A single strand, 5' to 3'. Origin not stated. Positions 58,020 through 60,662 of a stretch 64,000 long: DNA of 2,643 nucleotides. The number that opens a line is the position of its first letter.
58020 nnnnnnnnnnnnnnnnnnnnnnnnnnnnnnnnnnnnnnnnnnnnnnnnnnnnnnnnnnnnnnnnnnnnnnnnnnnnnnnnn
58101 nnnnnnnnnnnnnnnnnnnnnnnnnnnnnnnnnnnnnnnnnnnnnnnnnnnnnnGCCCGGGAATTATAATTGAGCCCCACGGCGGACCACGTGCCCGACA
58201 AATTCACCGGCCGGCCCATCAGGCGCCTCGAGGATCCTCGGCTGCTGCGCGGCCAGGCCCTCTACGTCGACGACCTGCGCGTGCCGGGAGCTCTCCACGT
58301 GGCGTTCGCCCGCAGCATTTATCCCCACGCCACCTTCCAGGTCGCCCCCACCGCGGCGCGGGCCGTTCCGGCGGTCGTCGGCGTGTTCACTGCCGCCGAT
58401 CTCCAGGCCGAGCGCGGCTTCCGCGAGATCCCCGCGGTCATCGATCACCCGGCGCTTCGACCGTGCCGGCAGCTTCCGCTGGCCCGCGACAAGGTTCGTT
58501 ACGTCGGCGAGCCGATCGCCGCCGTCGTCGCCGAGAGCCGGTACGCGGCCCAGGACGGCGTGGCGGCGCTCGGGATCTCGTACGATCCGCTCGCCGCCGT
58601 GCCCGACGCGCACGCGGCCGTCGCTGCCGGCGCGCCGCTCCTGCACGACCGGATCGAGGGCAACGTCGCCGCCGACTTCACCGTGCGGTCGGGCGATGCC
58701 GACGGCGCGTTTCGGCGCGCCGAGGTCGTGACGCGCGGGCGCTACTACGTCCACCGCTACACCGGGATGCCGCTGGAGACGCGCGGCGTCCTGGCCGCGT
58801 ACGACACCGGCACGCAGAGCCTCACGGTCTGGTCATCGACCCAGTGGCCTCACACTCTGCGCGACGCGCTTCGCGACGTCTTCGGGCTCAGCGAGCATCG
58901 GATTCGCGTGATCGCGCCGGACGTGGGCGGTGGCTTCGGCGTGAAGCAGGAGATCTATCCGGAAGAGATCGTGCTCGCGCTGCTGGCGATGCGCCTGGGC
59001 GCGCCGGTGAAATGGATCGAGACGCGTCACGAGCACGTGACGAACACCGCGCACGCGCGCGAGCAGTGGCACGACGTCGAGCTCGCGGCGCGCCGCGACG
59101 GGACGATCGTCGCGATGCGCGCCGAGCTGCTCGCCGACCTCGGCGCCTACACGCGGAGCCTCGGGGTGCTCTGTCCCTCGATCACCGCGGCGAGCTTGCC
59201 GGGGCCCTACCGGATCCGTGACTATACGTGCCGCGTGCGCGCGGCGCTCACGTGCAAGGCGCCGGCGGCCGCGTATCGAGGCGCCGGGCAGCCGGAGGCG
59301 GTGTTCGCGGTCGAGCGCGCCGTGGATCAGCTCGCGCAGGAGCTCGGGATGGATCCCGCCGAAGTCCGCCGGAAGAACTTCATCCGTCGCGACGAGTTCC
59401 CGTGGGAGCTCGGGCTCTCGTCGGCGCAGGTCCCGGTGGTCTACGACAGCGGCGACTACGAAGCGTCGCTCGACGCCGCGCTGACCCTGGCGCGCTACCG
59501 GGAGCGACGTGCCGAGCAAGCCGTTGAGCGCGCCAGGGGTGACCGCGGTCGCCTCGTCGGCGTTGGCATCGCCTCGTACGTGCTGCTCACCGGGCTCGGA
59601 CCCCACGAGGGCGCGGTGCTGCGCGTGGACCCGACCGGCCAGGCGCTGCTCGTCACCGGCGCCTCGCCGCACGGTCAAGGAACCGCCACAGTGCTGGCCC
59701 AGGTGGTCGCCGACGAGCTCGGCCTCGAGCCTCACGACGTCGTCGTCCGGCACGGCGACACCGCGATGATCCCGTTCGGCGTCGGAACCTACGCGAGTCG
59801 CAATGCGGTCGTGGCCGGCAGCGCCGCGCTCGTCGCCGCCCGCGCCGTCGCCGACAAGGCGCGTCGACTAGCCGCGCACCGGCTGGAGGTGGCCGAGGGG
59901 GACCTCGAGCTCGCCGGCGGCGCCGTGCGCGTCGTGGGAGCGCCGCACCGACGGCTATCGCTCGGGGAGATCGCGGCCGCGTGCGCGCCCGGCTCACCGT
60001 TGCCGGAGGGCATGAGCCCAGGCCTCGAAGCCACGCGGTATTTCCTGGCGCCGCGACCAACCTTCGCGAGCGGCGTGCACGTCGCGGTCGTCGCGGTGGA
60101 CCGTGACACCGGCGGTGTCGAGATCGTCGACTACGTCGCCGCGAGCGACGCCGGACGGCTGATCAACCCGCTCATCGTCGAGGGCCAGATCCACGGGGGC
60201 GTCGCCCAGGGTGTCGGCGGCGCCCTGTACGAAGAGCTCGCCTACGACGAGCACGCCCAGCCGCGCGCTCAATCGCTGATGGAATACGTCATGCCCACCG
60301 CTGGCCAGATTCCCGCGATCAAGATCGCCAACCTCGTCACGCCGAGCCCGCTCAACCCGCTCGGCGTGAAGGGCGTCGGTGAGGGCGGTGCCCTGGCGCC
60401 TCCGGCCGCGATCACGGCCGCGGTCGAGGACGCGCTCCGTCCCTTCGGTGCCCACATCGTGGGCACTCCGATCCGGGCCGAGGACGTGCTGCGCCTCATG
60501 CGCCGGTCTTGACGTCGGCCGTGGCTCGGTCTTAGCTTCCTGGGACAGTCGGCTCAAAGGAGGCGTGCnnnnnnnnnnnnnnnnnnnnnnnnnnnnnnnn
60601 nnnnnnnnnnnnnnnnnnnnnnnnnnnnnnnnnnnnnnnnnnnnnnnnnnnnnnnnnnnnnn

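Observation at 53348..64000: Non-canonical ureide/purine-like catabolic cluster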

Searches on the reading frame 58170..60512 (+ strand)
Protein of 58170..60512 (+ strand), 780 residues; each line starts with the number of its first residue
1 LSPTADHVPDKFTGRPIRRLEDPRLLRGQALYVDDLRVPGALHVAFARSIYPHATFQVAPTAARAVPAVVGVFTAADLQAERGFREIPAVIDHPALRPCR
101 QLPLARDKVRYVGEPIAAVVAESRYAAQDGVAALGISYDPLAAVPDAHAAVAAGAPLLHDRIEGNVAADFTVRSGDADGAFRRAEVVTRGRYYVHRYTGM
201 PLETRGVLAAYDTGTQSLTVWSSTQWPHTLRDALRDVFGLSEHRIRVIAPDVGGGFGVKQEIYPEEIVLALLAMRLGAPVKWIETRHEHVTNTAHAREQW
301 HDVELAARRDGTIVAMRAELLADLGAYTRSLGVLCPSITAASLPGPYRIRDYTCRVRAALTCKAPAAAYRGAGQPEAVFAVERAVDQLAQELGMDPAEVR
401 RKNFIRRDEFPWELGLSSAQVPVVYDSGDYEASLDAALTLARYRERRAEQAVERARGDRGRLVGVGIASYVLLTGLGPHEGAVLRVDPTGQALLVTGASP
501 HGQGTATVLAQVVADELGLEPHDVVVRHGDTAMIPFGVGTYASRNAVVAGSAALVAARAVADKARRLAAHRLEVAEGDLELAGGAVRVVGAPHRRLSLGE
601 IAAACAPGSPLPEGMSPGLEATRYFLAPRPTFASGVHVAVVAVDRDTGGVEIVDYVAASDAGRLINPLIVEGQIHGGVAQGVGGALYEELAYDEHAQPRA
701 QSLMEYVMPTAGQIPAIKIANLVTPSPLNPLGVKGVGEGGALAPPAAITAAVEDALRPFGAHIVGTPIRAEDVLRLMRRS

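Call 8: search_protein_families(library=pfam, proteins=[window:58170-60512:+], max_evalue=0.001)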
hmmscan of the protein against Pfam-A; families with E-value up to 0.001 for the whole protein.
window:58170-60512:+ (780 aa): 3 families
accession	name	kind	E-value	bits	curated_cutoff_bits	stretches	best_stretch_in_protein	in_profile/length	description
PF02738.23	MoCoBD_1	-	1.3e-82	277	27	1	159-404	2-244/244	Molybdopterin cofactor-binding domain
PF20256.3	MoCoBD_2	-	6.7e-79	265.8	27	1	437-715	2-283/283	Molybdopterin cofactor-binding domain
PF01315.27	Ald_Xan_dh_C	-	2e-20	73.6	31.3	1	28-141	2-109/110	Aldehyde oxidase and xanthine dehydrogenase, a/b hammerhead domain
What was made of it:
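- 58170..60512 (+): Orphan form-II CoxL-type molybdenum hydroxylase large subunit, first gene of the urate operon. Inferred to be a purine hydroxylase acting upstream of PuuD. The gene callers' start is 58191. Three MoCoBD/hammerhead Pfam domains are present (call 8).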

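Call 9: search_protein_families(library=ncbifam, proteins=[window:58170-60512:+], max_evalue=0.001)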
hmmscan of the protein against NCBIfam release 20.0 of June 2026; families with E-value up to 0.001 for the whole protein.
window:58170-60512:+ (780 aa): 13 families
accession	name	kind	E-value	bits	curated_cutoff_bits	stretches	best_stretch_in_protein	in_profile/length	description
NF040766.1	CODH_aero_grp5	exception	3.4e-213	710.1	950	2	11-607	3-596/785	aerobic carbon-monoxide dehydrogenase large subunit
NF041018.1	glyceraldDH_alpha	equivalog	6.1e-205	682.8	790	1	12-774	2-741/741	glyceraldehyde dehydrogenase subunit alpha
TIGR02416.1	CO_dehy_Mo_lg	equivalog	6.7e-177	590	991.15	1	21-771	1-765/770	aerobic carbon-monoxide dehydrogenase large subunit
NF043082.1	XdhA_XDHase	equivalog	1.7e-114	383.6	780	1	14-776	2-751/758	xanthine dehydrogenase subunit XdhA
TIGR03194.1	4hydrxCoA_A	equivalog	1.8e-114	383.8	994.55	1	26-776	10-745/746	4-hydroxybenzoyl-CoA reductase subunit alpha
NF007426.0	PRK09970.1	equivalog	8.2e-108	361.4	916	1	12-775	5-753/761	xanthine dehydrogenase molybdenum-binding subunit XdhA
TIGR03196.1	pucD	equivalog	2.2e-95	320.6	783.65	1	14-774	4-755/763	xanthine dehydrogenase subunit D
TIGR03311.1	Se_dep_XDH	equivalog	2.7e-78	263.9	830.45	2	13-576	162-687/848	selenium-dependent xanthine dehydrogenase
NF045668.1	pterin_aldehy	equivalog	3e-73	247.3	1100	1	40-776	205-903/905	molybdopterin-dependent aldehyde oxidoreductase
TIGR03313.1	Se_sel_red_Mo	hypoth_equivalog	1.3e-70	238.3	1101.9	2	164-756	351-931/951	molybdopterin-dependent oxidoreductase Mo/Fe-S-binding subunit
TIGR02965.1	xanthine_xdhB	equivalog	1.8e-67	228.1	849.5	1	26-760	14-733/758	xanthine dehydrogenase molybdopterin binding subunit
NF041671.1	peri_hyde_PaoC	equivalog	1.1e-60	205.8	1180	1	11-769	16-723/735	aldehyde oxidoreductase molybdenum-binding subunit PaoC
TIGR02969.1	mam_aldehyde_ox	subfamily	2.7e-34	117.9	1912.3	1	8-756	571-1279/1330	aldehyde oxidase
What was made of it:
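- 58170..60512 (+): XDH models score 228-384, far below their cut-offs (call 9).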

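Call 27: search_solved_structures(query=window:58170-60512:+, max_evalue=1e-20)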
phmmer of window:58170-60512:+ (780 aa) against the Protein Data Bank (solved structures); distinct sequences matched with E-value up to 1e-20: 40.
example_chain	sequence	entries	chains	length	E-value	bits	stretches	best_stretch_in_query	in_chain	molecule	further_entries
8uem_A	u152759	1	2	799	4.8e-166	557.8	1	14-773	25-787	Carbon monoxide dehydrogenase (Large chain), CoxL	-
7dqx_A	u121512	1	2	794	5.8e-151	508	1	12-774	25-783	6-hydroxypseudooxynicotine dehydrogenase complex subunit gamma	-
1zxi_B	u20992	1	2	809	3e-139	469.3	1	3-761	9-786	Carbon monoxide dehydrogenase large chain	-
1n5w_B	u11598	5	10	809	3.1e-139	469.2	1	3-761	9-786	Carbon monoxide dehydrogenase large chain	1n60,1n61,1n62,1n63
1ffu_B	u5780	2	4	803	8.6e-137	461.1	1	18-763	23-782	CUTL, MOLYBDOPROTEIN OF CARBON MONOXIDE DEHYDROGENASE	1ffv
1t3q_B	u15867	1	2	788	9.9e-134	451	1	11-777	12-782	quinoline 2-oxidoreductase large subunit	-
4zoh_A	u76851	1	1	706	3e-119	403.1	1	12-771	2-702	Putative oxidoreductase molybdopterin-binding subunit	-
1rm6_A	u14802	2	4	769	1.6e-72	248.7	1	25-757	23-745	4-hydroxybenzoyl-CoA reductase alpha subunit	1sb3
5y6q_C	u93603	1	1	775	8.1e-47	163.6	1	100-771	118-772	Aldehyde oxidase large subunit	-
1sij_A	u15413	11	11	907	1.1e-46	163.2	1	36-776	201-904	Aldehyde oxidoreductase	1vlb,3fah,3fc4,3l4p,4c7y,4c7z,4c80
1dgj_A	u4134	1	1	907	3.5e-44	154.9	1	36-566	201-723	ALDEHYDE OXIDOREDUCTASE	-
3hrd_B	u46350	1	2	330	5.7e-40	141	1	464-777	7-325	Nicotinate dehydrogenase medium molybdopterin subunit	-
2w55_B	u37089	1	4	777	5.6e-39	137.7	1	14-779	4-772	XANTHINE DEHYDROGENASE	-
1jro_B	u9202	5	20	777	1.2e-38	136.6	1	14-779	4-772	xanthine dehydrogenase, chain B | XANTHINE DEHYDROGENASE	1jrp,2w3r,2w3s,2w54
3hrd_A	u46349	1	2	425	1.6e-38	136.2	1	23-403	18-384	Nicotinate dehydrogenase large molybdopterin subunit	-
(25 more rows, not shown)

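Call 61: find_homologous_proteins(query=window:58170-60512:+, max_evalue=1e-100)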
Query window:58170-60512:+ (780 aa): 7476 proteins with E <= 1e-100 among 8000 candidates; the best 120 are listed.
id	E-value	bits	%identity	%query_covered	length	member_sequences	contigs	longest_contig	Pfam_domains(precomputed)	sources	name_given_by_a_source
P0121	0.0e+0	1687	100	99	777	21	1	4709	PF02738.24,PF20256.4,PF01315.28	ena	-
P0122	0.0e+0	1588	94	99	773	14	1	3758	PF02738.24,PF20256.4,PF01315.28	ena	-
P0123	0.0e+0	1554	91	99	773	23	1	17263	PF02738.24,PF20256.4,PF01315.28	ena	-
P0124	0.0e+0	1551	91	99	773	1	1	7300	PF02738.24,PF20256.4,PF01315.28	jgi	jgi:carbon-monoxide dehydrogenase large subunit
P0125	0.0e+0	1535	90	99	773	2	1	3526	PF02738.24,PF20256.4,PF01315.28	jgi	-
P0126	0.0e+0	1525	89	99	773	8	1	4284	PF02738.24,PF20256.4,PF01315.28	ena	-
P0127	0.0e+0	1522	89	99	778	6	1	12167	PF02738.24,PF20256.4,PF01315.28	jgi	-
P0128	0.0e+0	1510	88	99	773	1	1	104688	PF02738.24,PF20256.4,PF01315.28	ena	-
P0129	0.0e+0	1501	88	99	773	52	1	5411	PF02738.24,PF20256.4,PF01315.28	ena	-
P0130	0.0e+0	1483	87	99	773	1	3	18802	PF02738.24,PF20256.4,PF01315.28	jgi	jgi:carbon-monoxide dehydrogenase large subunit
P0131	0.0e+0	1447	85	99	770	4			PF02738.24,PF20256.4,PF01315.28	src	-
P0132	0.0e+0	1445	84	99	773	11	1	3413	PF02738.24,PF20256.4,PF01315.28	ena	-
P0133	0.0e+0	1428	85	99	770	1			PF02738.24,PF20256.4,PF01315.28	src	-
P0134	0.0e+0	1343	79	98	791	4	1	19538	PF02738.24,PF20256.4,PF01315.28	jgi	jgi:carbon-monoxide dehydrogenase large subunit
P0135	0.0e+0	1339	79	99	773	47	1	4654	PF02738.24,PF20256.4,PF01315.28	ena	-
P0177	0.0e+0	1219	74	98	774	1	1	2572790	PF02738.24,PF20256.4,PF01315.28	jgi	jgi:carbon-monoxide dehydrogenase large subunit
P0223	0.0e+0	1091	67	97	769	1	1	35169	PF02738.24,PF20256.4,PF01315.28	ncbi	ncbi:MAG TPA: xanthine dehydrogenase family protein molybdopterin-binding subunit [Chloroflexota bac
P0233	0.0e+0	1079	66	99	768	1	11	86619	PF02738.24,PF20256.4,PF01315.28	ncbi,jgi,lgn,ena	-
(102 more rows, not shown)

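Call 62: find_encoding_contigs(protein=P0177, flank=8000, max_places=1)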
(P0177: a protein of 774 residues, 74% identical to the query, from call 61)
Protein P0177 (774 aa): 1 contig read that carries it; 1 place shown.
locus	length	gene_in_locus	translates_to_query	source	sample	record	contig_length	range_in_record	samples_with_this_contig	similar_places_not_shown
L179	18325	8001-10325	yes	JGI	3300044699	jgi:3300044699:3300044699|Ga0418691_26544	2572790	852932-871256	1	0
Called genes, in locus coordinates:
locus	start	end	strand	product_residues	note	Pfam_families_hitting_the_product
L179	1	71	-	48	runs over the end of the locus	-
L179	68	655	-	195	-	-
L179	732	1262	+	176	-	PF01979:Amidohydro_1, PF07969:Amidohydro_3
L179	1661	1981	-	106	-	PF01177:Asp_Glu_race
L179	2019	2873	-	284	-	PF00528:BPD_transp_1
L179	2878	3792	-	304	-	PF00528:BPD_transp_1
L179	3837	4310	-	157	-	-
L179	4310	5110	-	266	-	PF13416:SBP_bac_8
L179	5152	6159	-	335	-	PF00005:ABC_tran, PF13304:AAA_21 (weak), PF08402:TOBE_2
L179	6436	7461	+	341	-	PF09084:NMT1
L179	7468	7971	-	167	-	PF00383:dCMP_cyt_deam_1, PF14437:MafB19-deam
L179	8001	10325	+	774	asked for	PF01315:Ald_Xan_dh_C, PF02738:MoCoBD_1, PF20256:MoCoBD_2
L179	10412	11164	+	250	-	PF00005:ABC_tran, PF13304:AAA_21 (faint)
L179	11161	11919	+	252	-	PF00528:BPD_transp_1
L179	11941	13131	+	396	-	PF06181:Urate_ox_N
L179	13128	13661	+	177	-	PF09349:OHCU_decarbox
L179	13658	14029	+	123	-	PF00576:Transthyretin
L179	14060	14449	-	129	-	PF01042:Ribonuc_L-PSP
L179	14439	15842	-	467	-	PF01979:Amidohydro_1, PF07969:Amidohydro_3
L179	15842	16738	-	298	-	PF00528:BPD_transp_1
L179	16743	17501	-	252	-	PF00005:ABC_tran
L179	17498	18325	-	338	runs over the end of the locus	PF09084:NMT1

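Call 63: find_encoding_contigs(protein=P0223, flank=8000, max_places=1)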
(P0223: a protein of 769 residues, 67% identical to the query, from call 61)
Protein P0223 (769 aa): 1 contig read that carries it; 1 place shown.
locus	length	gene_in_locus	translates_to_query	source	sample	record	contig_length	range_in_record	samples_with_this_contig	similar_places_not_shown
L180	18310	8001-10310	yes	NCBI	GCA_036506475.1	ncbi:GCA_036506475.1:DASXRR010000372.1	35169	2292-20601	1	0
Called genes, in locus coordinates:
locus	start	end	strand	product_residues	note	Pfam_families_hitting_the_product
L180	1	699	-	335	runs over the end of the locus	PF02653:BPD_transp_2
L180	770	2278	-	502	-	PF00005:ABC_tran, PF13304:AAA_21 (faint), PF00005:ABC_tran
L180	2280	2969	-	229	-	PF00596:Aldolase_II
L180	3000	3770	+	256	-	PF03447:NAD_binding_3, PF01958:Asp_DH_C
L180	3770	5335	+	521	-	PF01019:G_glu_transpept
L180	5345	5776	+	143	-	PF00903:Glyoxalase, PF18029:Glyoxalase_6 (faint)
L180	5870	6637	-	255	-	PF00106:adh_short, PF08659:KR, PF13561:adh_short_C2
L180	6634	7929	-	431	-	PF02608:Bmp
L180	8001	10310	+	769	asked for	PF01315:Ald_Xan_dh_C, PF02738:MoCoBD_1, PF20256:MoCoBD_2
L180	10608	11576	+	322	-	-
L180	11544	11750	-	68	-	-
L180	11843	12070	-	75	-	-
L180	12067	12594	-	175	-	PF04542:Sigma70_r2, PF08281:Sigma70_r4_2, PF04545:Sigma70_r4 (weak)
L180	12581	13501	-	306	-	-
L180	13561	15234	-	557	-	PF01979:Amidohydro_1, PF07969:Amidohydro_3 (faint), PF13382:Adenine_deam_C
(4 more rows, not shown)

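Call 64: find_encoding_contigs(protein=P0233, flank=8000, max_places=1)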
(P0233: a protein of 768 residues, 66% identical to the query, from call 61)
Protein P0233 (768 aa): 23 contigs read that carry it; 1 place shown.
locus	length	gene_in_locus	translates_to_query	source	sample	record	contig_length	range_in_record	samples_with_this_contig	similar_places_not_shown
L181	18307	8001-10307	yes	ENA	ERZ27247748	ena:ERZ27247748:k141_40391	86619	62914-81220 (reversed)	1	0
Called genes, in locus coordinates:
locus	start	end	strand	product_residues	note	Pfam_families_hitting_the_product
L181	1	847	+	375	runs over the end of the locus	PF01073:3Beta_HSD, PF01370:Epimerase, PF02719:Polysacc_synt_2, PF07993:NAD_binding_4, PF13460:NAD_binding_10 (weak), PF16363:GDP_Man_Dehyd, PF01370:Epimerase, PF16363:GDP_Man_Dehyd, +2 more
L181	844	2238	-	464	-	PF00501:AMP-binding, PF13193:AMP-binding_C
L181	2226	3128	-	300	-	PF01040:UbiA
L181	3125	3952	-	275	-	PF00378:ECH_1, PF16113:ECH_2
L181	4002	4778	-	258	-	PF00481:PP2C, PF13672:PP2C_2, PF07228:SpoIIE (weak)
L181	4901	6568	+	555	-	PF00005:ABC_tran, PF02463:SMC_N (faint), PF03308:MeaB (faint), PF13175:AAA_15 (faint), PF13476:AAA_23 (faint), PF13555:AAA_29 (faint), PF12848:ABC_tran_Xtn, PF00005:ABC_tran, +5 more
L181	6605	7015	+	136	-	-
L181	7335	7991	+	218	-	-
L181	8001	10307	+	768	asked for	PF01315:Ald_Xan_dh_C, PF02738:MoCoBD_1, PF20256:MoCoBD_2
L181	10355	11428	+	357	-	PF00266:Aminotran_5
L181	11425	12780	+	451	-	PF01979:Amidohydro_1, PF07969:Amidohydro_3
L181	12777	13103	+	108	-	PF00576:Transthyretin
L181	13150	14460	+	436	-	PF01979:Amidohydro_1, PF07969:Amidohydro_3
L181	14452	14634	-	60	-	-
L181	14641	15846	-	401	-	PF01594:AI-2E_transport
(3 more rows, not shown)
